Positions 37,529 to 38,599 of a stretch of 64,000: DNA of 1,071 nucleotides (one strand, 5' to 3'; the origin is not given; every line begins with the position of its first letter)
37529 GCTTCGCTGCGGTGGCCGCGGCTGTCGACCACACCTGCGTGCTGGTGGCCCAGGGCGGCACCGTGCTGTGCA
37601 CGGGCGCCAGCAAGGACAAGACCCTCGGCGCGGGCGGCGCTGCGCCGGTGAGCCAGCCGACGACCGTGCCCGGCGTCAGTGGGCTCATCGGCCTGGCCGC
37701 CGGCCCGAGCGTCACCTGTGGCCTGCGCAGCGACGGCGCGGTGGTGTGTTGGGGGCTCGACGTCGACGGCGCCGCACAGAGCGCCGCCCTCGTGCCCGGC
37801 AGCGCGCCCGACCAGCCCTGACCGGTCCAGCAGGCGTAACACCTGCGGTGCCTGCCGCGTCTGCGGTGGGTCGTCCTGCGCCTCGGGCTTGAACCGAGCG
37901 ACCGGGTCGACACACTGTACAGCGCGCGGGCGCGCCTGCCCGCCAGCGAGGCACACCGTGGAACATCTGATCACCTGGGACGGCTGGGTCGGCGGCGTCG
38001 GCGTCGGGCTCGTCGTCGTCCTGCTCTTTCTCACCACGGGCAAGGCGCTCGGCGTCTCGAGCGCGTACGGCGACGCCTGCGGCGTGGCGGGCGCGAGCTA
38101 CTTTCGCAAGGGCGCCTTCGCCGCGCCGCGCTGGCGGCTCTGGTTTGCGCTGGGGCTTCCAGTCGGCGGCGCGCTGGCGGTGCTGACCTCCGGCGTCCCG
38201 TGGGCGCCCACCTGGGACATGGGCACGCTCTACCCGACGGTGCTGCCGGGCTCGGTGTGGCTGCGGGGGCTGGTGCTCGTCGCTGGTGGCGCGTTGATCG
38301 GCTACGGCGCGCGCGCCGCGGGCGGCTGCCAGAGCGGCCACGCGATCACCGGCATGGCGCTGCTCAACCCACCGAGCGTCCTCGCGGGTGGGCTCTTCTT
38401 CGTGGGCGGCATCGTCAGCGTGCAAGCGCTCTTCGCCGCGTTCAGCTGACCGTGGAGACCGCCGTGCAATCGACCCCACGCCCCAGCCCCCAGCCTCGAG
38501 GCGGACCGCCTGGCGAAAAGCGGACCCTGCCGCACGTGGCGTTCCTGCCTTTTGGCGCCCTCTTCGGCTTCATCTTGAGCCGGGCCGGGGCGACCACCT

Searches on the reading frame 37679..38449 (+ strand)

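Call 64: search_protein_families(library=pfam, proteins=[window:37679-38449:+], max_evalue=0.0001)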
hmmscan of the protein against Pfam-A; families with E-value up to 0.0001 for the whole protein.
window:37679-38449:+ (256 aa): 1 family
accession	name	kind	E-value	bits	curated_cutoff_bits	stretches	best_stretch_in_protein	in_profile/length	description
PF04143.19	Sulf_transp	-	6.5e-08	32.9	27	1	99-245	176-309/310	Sulphur transport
